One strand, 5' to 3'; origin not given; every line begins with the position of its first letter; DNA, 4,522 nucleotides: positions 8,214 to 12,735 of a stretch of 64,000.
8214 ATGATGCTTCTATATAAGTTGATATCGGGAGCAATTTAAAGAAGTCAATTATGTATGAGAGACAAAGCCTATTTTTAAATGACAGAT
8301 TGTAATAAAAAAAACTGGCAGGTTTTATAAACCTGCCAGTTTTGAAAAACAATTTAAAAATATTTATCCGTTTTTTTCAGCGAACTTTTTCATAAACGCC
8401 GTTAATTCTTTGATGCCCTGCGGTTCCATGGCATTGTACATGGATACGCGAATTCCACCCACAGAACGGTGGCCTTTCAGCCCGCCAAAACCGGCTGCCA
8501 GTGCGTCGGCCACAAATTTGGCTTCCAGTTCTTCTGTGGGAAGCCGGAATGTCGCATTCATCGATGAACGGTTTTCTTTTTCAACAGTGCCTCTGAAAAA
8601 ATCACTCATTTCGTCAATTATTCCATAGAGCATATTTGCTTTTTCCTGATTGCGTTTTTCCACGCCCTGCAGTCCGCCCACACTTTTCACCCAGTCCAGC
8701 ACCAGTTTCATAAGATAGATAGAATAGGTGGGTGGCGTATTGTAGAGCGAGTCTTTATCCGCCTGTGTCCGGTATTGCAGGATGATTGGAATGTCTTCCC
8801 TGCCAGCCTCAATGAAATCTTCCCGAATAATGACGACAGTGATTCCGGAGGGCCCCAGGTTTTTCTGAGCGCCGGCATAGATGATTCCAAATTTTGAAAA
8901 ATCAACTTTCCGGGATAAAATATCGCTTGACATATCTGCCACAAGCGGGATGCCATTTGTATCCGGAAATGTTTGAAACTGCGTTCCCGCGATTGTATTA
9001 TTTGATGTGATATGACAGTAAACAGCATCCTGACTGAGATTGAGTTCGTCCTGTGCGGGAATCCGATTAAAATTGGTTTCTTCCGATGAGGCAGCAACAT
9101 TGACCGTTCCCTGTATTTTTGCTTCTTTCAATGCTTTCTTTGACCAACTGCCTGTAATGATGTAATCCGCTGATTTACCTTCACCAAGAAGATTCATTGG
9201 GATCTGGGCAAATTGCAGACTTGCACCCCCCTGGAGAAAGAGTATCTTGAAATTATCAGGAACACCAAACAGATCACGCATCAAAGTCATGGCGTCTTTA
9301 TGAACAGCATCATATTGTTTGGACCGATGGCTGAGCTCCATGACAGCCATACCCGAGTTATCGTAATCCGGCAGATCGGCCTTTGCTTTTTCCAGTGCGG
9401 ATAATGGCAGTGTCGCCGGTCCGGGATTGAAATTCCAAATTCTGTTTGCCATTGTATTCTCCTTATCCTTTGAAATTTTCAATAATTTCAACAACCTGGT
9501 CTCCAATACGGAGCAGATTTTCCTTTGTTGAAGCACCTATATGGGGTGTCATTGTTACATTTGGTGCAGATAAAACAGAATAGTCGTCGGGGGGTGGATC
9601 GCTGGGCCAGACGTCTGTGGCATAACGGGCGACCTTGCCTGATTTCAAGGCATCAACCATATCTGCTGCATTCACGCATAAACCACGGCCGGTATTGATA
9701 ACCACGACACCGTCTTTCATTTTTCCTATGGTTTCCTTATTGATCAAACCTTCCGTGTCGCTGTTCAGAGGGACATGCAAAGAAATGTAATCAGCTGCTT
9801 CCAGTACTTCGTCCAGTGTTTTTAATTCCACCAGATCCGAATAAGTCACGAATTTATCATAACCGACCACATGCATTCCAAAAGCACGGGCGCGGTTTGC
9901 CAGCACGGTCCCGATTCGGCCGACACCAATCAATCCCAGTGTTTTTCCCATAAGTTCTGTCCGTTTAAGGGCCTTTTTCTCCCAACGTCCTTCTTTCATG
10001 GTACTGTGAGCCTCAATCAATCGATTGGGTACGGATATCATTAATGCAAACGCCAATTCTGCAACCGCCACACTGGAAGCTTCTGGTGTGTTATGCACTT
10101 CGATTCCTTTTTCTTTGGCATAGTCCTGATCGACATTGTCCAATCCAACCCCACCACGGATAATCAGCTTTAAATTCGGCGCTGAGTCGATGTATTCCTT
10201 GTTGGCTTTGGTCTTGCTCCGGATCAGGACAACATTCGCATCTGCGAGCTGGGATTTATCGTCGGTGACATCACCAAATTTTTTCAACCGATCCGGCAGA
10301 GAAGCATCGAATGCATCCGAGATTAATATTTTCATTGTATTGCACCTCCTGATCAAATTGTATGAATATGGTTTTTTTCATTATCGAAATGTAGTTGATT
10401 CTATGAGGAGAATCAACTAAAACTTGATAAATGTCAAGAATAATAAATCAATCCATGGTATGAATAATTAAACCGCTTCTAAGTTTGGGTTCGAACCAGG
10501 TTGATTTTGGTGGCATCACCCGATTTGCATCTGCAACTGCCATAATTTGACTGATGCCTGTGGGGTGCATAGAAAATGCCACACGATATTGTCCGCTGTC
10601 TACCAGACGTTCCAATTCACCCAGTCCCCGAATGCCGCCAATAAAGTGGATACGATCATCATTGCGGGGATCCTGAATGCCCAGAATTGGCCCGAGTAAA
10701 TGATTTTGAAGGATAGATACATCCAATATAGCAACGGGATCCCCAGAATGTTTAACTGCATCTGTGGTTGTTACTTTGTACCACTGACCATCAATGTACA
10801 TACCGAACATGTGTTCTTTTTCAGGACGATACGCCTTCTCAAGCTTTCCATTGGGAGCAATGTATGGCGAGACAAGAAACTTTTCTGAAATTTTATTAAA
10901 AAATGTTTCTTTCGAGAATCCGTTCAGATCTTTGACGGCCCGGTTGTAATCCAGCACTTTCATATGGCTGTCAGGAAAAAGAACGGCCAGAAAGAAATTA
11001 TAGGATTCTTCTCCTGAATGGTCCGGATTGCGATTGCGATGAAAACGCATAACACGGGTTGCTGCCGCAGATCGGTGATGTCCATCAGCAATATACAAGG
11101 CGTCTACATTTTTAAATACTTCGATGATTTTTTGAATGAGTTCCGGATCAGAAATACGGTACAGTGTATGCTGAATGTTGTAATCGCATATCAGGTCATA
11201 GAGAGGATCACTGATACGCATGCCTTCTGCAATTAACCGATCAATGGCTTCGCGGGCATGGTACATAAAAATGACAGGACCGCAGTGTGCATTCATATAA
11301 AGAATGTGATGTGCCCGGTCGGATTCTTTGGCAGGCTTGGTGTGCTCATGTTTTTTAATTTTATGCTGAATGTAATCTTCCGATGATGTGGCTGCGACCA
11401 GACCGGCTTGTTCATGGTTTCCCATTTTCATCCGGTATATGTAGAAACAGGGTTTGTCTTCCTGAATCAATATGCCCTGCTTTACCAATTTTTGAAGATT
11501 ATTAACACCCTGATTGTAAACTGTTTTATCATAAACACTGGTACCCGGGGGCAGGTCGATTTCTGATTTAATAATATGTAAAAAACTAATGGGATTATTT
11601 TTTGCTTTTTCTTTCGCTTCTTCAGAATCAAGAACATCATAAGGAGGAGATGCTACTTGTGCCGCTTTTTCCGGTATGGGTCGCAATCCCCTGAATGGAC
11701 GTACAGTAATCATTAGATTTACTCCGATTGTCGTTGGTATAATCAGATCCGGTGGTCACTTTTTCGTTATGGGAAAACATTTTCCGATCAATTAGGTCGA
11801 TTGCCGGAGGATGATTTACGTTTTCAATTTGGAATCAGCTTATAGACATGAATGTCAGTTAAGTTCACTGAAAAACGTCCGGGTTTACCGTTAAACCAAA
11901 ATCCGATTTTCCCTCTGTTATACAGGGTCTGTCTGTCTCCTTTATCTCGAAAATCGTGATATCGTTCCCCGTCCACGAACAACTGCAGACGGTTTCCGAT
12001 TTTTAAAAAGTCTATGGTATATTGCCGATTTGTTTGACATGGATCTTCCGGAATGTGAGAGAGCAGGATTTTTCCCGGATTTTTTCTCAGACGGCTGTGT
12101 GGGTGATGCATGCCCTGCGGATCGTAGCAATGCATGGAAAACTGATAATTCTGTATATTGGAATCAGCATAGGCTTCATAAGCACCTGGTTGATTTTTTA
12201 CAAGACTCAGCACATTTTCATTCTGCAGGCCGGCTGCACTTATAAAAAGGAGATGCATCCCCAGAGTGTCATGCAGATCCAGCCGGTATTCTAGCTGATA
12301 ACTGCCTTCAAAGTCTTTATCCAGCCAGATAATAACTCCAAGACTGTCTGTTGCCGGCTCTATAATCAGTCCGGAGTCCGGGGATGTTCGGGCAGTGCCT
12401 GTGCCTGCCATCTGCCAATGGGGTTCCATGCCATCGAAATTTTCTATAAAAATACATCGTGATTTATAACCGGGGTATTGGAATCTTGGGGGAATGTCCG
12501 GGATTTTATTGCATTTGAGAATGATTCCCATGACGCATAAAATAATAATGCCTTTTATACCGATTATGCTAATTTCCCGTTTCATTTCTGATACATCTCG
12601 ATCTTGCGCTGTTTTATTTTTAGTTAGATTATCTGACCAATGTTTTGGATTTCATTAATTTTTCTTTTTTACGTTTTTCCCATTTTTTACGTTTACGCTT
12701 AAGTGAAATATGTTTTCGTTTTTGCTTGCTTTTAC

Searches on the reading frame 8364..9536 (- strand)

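Call 84: search_protein_families(library=pfam, proteins=[window:8364-9536:-], max_evalue=0.00001)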
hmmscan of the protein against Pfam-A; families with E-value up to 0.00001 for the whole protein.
window:8364-9536:- (390 aa): 1 family
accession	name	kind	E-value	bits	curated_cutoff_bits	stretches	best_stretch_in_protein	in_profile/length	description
PF00266.25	Aminotran_5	-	4e-42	145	21.5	1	33-378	1-371/371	Aminotransferase class-V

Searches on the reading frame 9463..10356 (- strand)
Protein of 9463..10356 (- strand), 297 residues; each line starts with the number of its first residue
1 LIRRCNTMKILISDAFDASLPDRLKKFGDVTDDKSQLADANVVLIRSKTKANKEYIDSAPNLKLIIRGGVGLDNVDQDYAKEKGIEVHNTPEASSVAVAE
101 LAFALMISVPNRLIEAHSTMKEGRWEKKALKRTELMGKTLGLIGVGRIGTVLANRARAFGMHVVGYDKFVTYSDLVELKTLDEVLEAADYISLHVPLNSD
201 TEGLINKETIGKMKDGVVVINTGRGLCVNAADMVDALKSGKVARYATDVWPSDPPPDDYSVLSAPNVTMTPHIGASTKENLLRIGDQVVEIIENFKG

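Call 84: search_protein_families(library=pfam, proteins=[window:9463-10356:-], max_evalue=0.00001)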
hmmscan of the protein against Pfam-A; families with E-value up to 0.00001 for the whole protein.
window:9463-10356:- (297 aa): 2 families
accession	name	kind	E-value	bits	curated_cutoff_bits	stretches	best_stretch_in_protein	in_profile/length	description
PF02826.25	2-Hacid_dh_C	-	9.2e-56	188.5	25.1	1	103-274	1-178/178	D-isomer specific 2-hydroxyacid dehydrogenase, NAD binding domain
PF00389.36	2-Hacid_dh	-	2.6e-25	89.1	24.6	1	34-295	34-123/134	D-isomer specific 2-hydroxyacid dehydrogenase, catalytic domain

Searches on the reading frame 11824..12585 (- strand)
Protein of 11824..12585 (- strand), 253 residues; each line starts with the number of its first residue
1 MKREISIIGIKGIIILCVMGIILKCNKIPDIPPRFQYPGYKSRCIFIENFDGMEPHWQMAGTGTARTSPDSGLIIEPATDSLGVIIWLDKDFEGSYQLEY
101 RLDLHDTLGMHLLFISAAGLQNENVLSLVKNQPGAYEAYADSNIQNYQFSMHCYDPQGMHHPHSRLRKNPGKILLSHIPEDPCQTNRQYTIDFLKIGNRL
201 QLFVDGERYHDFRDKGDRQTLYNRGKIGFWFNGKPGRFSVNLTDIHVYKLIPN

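Call 84: search_protein_families(library=pfam, proteins=[window:11824-12585:-], max_evalue=0.00001)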
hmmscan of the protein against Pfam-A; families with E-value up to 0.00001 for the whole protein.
window:11824-12585:- (253 aa): 1 family
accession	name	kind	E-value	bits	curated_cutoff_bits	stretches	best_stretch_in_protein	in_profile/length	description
PF09224.18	DUF1961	-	5.6e-10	39.3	25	1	79-229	43-199/214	Domain of unknown function (DUF1961)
